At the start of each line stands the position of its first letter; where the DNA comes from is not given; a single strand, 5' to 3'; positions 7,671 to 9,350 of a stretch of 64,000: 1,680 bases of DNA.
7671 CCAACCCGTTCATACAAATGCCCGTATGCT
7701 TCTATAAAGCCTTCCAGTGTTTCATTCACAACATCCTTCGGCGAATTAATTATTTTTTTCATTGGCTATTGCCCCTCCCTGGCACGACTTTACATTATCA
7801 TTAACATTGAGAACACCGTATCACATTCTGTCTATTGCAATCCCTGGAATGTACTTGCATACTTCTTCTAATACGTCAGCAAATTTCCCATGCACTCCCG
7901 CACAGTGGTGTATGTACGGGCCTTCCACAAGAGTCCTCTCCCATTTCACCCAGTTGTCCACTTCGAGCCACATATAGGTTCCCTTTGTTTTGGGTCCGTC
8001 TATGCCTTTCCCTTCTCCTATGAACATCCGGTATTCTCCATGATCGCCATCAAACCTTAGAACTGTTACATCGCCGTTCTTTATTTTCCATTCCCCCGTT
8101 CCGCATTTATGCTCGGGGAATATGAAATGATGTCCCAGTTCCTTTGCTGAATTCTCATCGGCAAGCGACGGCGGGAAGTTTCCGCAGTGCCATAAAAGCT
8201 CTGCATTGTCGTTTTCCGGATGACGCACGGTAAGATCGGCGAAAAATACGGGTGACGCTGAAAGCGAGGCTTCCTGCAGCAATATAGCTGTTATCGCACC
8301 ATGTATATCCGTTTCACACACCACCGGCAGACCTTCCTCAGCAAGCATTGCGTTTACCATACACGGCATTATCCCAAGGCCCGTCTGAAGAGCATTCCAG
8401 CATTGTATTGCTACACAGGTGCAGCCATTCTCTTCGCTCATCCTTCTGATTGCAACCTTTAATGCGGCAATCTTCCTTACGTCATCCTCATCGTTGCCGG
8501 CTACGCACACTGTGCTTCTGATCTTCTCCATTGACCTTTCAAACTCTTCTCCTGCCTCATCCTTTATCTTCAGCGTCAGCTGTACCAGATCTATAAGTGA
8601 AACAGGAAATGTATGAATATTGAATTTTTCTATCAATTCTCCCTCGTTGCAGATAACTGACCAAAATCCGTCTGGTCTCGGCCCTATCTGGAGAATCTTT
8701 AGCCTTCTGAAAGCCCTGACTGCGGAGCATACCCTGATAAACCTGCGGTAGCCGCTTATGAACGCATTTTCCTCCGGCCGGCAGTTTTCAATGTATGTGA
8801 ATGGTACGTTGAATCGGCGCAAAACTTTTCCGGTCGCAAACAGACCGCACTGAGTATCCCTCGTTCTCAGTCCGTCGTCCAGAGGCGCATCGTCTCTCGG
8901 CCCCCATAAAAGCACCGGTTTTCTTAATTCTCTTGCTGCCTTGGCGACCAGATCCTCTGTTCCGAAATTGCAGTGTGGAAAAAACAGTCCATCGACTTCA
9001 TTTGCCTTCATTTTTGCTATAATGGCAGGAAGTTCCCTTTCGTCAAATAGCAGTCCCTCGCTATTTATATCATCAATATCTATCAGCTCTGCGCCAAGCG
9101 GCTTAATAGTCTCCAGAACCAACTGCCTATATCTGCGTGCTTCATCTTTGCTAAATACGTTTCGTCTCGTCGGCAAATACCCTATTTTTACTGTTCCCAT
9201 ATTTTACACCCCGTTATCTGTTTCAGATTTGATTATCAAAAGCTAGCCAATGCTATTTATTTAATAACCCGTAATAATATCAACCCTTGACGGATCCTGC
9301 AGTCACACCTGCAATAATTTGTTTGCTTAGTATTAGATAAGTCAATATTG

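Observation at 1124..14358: Sugar catabolic locus combining a DhaK/L kinase, adjacent TIM- and RpiB-paralog isomerases, a FucI-like isomerase, a split transketolase and a beta-hydroxyacid dehydrogenase: possible tetrose/branched-sugar route to erythrose-4-P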

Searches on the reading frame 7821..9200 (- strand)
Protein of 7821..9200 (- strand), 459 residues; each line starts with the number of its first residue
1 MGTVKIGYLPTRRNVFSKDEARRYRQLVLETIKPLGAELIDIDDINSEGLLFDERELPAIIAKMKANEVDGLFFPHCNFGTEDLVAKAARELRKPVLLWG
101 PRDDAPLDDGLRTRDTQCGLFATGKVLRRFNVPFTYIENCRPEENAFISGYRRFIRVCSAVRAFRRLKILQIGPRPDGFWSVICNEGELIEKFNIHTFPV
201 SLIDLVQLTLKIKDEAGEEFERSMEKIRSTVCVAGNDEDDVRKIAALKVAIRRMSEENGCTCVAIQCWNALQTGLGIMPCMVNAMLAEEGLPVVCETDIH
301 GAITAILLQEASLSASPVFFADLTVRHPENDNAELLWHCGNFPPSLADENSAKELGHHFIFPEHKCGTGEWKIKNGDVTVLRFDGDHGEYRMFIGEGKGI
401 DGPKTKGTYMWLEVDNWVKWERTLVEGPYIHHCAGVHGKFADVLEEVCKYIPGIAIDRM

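Call 3: search_protein_families(library=pfam, proteins=[window:7821-9200:-])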
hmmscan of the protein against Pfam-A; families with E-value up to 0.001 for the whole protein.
window:7821-9200:- (459 aa): 1 family
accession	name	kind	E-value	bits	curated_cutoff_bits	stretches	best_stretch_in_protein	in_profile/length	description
PF02952.23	Fucose_iso_C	-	1.9e-14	53.9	29.3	1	336-451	1-135/143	L-fucose isomerase, C-terminal domain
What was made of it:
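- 7821..9200 (-): AraA-fold isomerase of the FucI/AraA superfamily, predicted L-arabinose isomerase analogue. Pfam Fucose_iso_C only (call 3).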

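Call 4: search_protein_families(library=ncbifam, proteins=[window:7821-9200:-])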
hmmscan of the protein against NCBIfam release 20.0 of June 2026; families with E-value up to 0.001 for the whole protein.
window:7821-9200:- (459 aa): 1 family
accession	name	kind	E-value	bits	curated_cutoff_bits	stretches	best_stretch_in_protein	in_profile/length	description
NF048012.1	SlpQosIsomSftI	equivalog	2.8e-50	171.4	700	1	5-450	3-435/443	sulfoquinovose isomerase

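Call 8: search_solved_structures(query=window:7821-9200:-, max_evalue=0.001)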
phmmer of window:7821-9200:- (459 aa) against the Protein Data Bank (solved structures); distinct sequences matched with E-value up to 0.001: 0.
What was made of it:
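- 7821..9200 (-): No PDB match by sequence (call 8).
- On L-arabinose isomerase AraA (canonical): There is no sequence match to any PDB chain (call 8).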

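Call 9: find_homologous_proteins(query=window:7821-9200:-, max_evalue=1e-10)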
Query window:7821-9200:- (459 aa): 7769 proteins with E <= 1e-10 among 8000 candidates; the best 120 are listed.
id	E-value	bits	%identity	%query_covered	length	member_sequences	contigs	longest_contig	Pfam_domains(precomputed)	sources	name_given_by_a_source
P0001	0.0e+0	1082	100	100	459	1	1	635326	PF02952.24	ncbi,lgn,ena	-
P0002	1.1e-271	920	83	100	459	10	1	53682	PF02952.24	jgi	-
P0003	7.9e-266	901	81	100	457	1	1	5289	PF02952.24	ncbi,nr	ncbi:MAG: fucose isomerase, partial [Clostridiaceae bacterium]|nr:fucose isomerase [Clostridiaceae b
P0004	2.0e-265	899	79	100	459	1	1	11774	PF02952.24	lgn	-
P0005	7.5e-252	854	77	100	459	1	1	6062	PF02952.24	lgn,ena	-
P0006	5.6e-244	829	74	99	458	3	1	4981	PF02952.24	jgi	jgi:L-fucose isomerase-like protein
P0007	9.6e-242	821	74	100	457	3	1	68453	PF02952.24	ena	-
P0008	2.8e-240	816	74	100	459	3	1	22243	PF02952.24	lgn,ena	-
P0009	1.9e-236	804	71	100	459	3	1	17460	PF02952.24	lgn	-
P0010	6.9e-235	799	71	99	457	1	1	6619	PF02952.24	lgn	-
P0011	7.2e-234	795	71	99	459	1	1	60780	PF02952.24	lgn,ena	-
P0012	5.1e-233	792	71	99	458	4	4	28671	PF02952.24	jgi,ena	-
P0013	8.5e-232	788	70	100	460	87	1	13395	PF02952.24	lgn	-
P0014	1.8e-231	787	69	100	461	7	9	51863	PF02952.24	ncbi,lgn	-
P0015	6.3e-230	782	71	99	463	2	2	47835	PF02952.24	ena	-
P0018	1.5e-226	771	69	100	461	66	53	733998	PF02952.24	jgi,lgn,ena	-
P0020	1.1e-216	738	66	100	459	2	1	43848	PF02952.24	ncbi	-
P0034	2.0e-191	655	60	98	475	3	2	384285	PF02952.24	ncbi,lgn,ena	-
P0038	9.1e-190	650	59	99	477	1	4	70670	PF02952.24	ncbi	-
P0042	2.1e-188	645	57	100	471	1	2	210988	PF02952.24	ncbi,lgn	-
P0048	2.1e-187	642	59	99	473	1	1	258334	PF02952.24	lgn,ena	-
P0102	2.9e-176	605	55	99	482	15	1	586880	PF02952.24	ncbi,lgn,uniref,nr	ncbi:L-fucose/L-arabinose isomerase family protein [Lachnotalea sp. AF33-28]|uniref:L-fucose/L-arabi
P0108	2.3e-175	602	54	100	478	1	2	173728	PF02952.24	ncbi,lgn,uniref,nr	ncbi:L-fucose isomerase [Evansella caseinilytica]|uniref:L-fucose isomerase n=1 Tax=Evansella casein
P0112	4.0e-175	601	53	100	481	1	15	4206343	PF02952.24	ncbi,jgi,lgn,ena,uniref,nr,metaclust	ncbi:L-fucose isomerase family protein [Thermobacillus composti KWC4]|jgi:L-fucose isomerase-like pr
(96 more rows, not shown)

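Call 13: find_encoding_contigs(protein=P0001, flank=10000, max_places=3)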
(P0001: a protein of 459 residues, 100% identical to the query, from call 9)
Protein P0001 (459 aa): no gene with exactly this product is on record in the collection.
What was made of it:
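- Tried and rejected: A look-up of the window's own isomerase in the contig index found nothing on record (call 13), so I could not inspect the rest of the genome for araBAD or dhaM.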

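Call 14: find_encoding_contigs(protein=P0018, flank=10000, max_places=3)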
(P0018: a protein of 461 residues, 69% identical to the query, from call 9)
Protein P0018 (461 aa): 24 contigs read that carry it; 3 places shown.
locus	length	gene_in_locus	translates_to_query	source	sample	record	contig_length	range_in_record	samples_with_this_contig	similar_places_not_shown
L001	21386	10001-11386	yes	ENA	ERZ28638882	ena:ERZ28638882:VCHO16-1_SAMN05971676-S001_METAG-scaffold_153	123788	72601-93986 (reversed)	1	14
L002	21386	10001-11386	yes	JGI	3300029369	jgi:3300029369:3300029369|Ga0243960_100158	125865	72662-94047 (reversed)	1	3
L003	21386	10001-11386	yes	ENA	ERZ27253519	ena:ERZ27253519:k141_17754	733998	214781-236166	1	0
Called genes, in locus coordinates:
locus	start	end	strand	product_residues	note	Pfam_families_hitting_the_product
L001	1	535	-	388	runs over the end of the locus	PF02195:ParB_N, PF20323:DUF6618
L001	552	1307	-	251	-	PF00142:Fer4_NifH (weak), PF01656:CbiA, PF02374:ArsA_ATPase (faint), PF06564:CBP_BcsQ, PF09140:MipZ, PF10609:ParA, PF13614:AAA_31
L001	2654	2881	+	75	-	-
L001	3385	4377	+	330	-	PF00356:LacI, PF00532:Peripla_BP_1, PF13377:Peripla_BP_3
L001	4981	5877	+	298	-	PF00528:BPD_transp_1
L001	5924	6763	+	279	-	PF00528:BPD_transp_1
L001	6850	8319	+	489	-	PF01547:SBP_bac_1, PF13416:SBP_bac_8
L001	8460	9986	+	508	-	PF22848:ASD1_dom, PF06964:Alpha-L-AF_C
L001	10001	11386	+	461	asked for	PF02952:Fucose_iso_C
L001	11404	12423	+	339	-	PF02733:Dak1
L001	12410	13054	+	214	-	PF02734:Dak2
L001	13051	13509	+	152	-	PF02502:LacAB_rpiB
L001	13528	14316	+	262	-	PF00121:TIM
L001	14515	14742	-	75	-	-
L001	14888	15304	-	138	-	-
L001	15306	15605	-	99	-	-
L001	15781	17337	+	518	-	-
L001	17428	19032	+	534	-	-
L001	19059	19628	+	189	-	PF02525:Flavodoxin_2, PF03358:FMN_red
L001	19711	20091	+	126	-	-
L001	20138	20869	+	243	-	PF00106:adh_short, PF08659:KR (faint), PF13561:adh_short_C2, PF23441:SDR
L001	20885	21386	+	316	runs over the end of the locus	PF01872:RibD_C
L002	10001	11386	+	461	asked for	PF02952:Fucose_iso_C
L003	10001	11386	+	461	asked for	PF02952:Fucose_iso_C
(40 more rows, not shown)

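Call 16: find_related_loci(query=window:7821-9200:-, collection=genome_contigs, flank=10000)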
Query window:7821-9200:- (459 aa) in genome_contigs; peptide patterns used: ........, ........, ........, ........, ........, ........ (x = any residue, [..] = any of these).
242 stretches matched a pattern; 220 encode a relative of the query (tblastn E <= 1e-3); the best 80 are kept; 80 distinct loci.
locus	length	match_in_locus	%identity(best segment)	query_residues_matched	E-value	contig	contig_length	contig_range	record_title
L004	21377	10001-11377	85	1-459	0e+0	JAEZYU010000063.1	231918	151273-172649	MAG: Bacillota bacterium isolate OH_PFB_25 k127_17402, whole genome shotgun sequence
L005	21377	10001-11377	85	1-459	0e+0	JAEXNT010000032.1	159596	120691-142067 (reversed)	MAG: Bacillota bacterium isolate OH_HBrB_109 k127_368993, whole genome shotgun sequence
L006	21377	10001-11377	84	1-459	0e+0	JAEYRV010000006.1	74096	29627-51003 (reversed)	MAG: Bacillota bacterium isolate OH_CBB_73 k127_2229191, whole genome shotgun sequence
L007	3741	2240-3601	51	3-457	1e-167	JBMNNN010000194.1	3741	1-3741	MAG: Christensenellales bacterium isolate SBF912SR1HQ0051 scaffold_83693_c1, whole genome shotgun sequence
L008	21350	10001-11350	46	3-457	5e-141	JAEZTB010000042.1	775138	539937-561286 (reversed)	MAG: Bacillota bacterium isolate OH_PDB_28 k127_1096342, whole genome shotgun sequence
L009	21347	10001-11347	45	4-457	7e-138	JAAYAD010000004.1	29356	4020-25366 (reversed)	MAG: Clostridiaceae bacterium isolate AS02xzSISU_79 21627_AS02, whole genome shotgun sequence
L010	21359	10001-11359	44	1-453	2e-137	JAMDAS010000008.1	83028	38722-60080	MAG: Candidatus Omnitrophota bacterium isolate FK_Sedi_B_Bin.251 NODE_558_length_83028_cov_5.84572, whole genome shotgun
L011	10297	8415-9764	44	3-457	1e-137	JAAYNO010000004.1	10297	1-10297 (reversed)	MAG: Clostridiaceae bacterium isolate AS21ysBPME_216 1966_AS21, whole genome shotgun sequence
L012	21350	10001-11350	44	3-457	4e-137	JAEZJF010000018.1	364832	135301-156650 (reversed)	MAG: Bacillota bacterium isolate OH_CDB_227 k127_2219497, whole genome shotgun sequence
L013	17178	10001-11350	46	4-457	1e-135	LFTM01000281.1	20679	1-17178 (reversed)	MAG: Clostridiales bacterium DTU092 scaffold9990, whole genome shotgun sequence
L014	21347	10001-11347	46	3-457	1e-135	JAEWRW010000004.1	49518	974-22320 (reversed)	MAG: Bacillota bacterium isolate OH_SBrB_79 k127_881655, whole genome shotgun sequence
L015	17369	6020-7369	46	3-457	2e-135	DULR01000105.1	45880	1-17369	MAG TPA_asm: Clostridiaceae bacterium isolate AS04akNAM_130 65530_AS04, whole genome shotgun sequence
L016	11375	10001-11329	45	3-454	1e-134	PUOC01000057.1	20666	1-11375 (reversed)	MAG: Clostridiales bacterium isolate B1Sed10_159 B1-Sed10-C2555, whole genome shotgun sequence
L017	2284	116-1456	47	6-458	3e-142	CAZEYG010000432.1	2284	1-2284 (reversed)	MAG TPA_asm: uncultured Defluviitaleaceae bacterium isolate SRP242652_co2_90 genome assembly, contig: NODE_51034_length_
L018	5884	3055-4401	45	3-457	3e-134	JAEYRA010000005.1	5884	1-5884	MAG: Bacillota bacterium isolate OH_CBB_43 k127_1191, whole genome shotgun sequence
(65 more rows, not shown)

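Call 18: find_encoding_contigs(protein=P0112, flank=10000, max_places=1)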
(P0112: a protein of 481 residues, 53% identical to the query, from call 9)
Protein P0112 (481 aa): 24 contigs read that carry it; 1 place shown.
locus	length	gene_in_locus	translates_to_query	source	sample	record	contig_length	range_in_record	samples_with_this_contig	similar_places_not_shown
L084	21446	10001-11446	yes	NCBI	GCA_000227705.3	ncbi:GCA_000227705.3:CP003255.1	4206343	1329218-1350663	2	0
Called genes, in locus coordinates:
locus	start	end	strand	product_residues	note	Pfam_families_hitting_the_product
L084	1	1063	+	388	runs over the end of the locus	PF13204:Apiosidase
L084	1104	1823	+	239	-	PF09580:Spore_YhcN_YlaJ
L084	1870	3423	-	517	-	PF07992:Pyr_redox_2 (weak), PF01494:FAD_binding_3, PF01946:Thi4 (weak), PF00070:Pyr_redox (faint), PF00890:FAD_binding_2 (weak), PF01266:DAO, PF13450:NAD_binding_8, PF00355:Rieske, +3 more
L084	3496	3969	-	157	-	-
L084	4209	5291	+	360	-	PF00532:Peripla_BP_1, PF13407:Peripla_BP_4, PF13377:Peripla_BP_3 (weak)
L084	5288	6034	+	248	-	PF10054:DUF2291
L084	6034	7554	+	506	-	PF00005:ABC_tran, PF13304:AAA_21 (weak), PF00005:ABC_tran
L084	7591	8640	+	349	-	PF02653:BPD_transp_2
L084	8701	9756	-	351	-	PF00356:LacI, PF00532:Peripla_BP_1, PF13407:Peripla_BP_4, PF13377:Peripla_BP_3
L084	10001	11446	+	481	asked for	PF02952:Fucose_iso_C (faint)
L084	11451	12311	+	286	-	PF00456:Transketolase_N, PF13292:DXP_synthase_N (weak), PF09364:XFP_N (weak), PF00676:E1_dh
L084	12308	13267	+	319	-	PF02779:Transket_pyr, PF02780:Transketolase_C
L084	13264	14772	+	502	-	PF00370:FGGY_N, PF02782:FGGY_C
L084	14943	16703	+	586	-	PF02743:dCache_1, PF00672:HAMP, PF06580:His_kinase, PF02518:HATPase_c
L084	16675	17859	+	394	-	PF00072:Response_reg, PF17853:GGDEF_2 (faint), PF00165:HTH_AraC (weak), PF12833:HTH_18, PF00165:HTH_AraC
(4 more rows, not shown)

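Call 19: find_encoding_contigs(protein=P0020, flank=10000, max_places=1)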
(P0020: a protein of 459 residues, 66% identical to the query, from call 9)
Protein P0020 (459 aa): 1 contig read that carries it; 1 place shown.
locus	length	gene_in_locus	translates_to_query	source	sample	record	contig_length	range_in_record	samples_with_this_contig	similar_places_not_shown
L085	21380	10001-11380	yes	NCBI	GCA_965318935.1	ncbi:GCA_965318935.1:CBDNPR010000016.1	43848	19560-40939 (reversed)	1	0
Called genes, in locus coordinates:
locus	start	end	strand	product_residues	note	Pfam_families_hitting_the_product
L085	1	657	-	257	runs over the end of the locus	-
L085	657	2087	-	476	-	-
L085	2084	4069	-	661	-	PF13588:HSDR_N_2, PF02384:N6_Mtase, PF07669:Eco57I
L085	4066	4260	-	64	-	-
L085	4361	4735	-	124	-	PF14198:TnpV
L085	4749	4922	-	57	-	-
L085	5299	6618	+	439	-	PF01547:SBP_bac_1, PF13416:SBP_bac_8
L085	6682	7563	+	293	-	PF00528:BPD_transp_1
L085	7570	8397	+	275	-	PF00528:BPD_transp_1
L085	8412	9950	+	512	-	PF22848:ASD1_dom, PF06964:Alpha-L-AF_C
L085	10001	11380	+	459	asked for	PF02952:Fucose_iso_C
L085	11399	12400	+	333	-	PF02733:Dak1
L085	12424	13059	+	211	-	PF02734:Dak2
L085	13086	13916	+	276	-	PF00121:TIM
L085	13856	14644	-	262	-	PF00702:Hydrolase (weak), PF08282:Hydrolase_3, PF05116:S6PP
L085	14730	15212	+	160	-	PF02502:LacAB_rpiB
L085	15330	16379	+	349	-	PF00254:FKBP_C, PF05698:Trigger_C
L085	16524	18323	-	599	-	PF06506:PrpR_N, PF00158:Sigma54_activat (weak), PF14532:Sigma54_activ_2, PF25601:AAA_lid_14, PF02954:HTH_8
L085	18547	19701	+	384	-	PF00465:Fe-ADH, PF13685:Fe-ADH_2, PF25137:ADH_Fe_C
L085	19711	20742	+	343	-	PF04166:PdxA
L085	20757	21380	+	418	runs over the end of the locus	PF07005:SBD_N, PF17042:NBD_C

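Call 20: find_encoding_contigs(protein=P0102, flank=10000, max_places=1)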
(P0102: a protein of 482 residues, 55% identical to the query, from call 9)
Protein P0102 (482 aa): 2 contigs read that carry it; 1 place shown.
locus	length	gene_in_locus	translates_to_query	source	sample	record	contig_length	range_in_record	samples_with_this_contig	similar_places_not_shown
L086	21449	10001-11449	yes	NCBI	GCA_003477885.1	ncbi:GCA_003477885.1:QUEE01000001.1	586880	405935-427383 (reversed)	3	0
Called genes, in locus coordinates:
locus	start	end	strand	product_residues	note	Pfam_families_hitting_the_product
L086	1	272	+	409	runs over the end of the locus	PF24890:ALN_composite (faint), PF01979:Amidohydro_1, PF07969:Amidohydro_3 (weak)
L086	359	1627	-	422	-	PF01120:Alpha_L_fucos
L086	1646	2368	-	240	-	PF01925:TauE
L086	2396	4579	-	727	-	PF03512:Glyco_hydro_52, PF16335:GtaA_6_Hairpin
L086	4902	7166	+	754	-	PF12833:HTH_18, PF00165:HTH_AraC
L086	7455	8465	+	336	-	PF01116:F_bP_aldolase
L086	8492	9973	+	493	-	PF00370:FGGY_N, PF02782:FGGY_C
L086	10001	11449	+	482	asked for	PF02952:Fucose_iso_C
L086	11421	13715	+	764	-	PF00933:Glyco_hydro_3, PF01915:Glyco_hydro_3_C, PF14310:Fn3-like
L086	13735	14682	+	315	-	PF00528:BPD_transp_1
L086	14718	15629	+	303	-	-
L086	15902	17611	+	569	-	PF01547:SBP_bac_1, PF13416:SBP_bac_8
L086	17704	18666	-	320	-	PF00248:Aldo_ket_red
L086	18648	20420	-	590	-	-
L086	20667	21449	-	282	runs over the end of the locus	PF00528:BPD_transp_1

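Call 50: find_encoding_contigs(protein=P0034, flank=10000, max_places=1)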
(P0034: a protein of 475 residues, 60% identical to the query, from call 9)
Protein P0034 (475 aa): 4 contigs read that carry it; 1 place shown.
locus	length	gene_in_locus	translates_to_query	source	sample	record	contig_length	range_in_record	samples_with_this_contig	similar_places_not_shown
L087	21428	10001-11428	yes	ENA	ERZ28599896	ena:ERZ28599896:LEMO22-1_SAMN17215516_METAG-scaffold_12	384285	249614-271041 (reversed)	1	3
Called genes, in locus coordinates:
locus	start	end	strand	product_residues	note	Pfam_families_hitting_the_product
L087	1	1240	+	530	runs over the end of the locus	PF00072:Response_reg, PF17853:GGDEF_2 (faint), PF00165:HTH_AraC, PF12833:HTH_18, PF00165:HTH_AraC (weak)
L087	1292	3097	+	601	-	PF02743:dCache_1, PF06580:His_kinase, PF02518:HATPase_c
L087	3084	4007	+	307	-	PF00532:Peripla_BP_1 (weak), PF13407:Peripla_BP_4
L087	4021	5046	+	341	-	PF00532:Peripla_BP_1, PF13407:Peripla_BP_4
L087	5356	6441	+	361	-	PF00532:Peripla_BP_1 (weak), PF13407:Peripla_BP_4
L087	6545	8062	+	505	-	PF00005:ABC_tran, PF13304:AAA_21 (faint), PF00005:ABC_tran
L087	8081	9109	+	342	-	PF02653:BPD_transp_2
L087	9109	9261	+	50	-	-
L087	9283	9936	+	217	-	PF00702:Hydrolase, PF12710:HAD (weak), PF13419:HAD_2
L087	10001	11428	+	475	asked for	PF02952:Fucose_iso_C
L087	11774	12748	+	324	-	PF04198:Sugar-bind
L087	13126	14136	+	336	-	PF00248:Aldo_ket_red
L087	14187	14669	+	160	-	PF04290:DctQ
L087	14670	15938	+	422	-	PF06808:DctM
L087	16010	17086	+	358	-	PF03480:DctP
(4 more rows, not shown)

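Call 51: find_encoding_contigs(protein=P0042, flank=10000, max_places=1)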
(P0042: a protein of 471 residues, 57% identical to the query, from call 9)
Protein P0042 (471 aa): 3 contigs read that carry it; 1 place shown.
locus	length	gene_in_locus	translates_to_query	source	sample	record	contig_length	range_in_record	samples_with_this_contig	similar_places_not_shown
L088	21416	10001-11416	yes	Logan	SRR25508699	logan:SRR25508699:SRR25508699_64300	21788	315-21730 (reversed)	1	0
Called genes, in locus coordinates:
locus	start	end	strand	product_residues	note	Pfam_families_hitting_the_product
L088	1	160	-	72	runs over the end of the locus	?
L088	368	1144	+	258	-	PF03372:Exo_endo_phos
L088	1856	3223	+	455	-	PF01547:SBP_bac_1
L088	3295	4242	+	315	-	PF00528:BPD_transp_1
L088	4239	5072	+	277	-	PF00528:BPD_transp_1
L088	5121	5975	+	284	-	PF01261:AP_endonuc_2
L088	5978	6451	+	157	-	PF02502:LacAB_rpiB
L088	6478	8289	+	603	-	PF07944:Beta-AFase-like_GH127_cat, PF20736:Glyco_hydro127M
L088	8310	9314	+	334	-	PF02733:Dak1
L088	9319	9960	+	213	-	PF02734:Dak2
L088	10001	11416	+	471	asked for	PF02952:Fucose_iso_C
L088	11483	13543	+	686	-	PF03442:CBM_X2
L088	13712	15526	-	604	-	PF02743:dCache_1, PF00672:HAMP (weak), PF06580:His_kinase, PF02518:HATPase_c (weak)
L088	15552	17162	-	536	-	PF00072:Response_reg, PF12833:HTH_18, PF00165:HTH_AraC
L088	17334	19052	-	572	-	PF00128:Alpha-amylase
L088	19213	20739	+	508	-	PF08239:SH3_3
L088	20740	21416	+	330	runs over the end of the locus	?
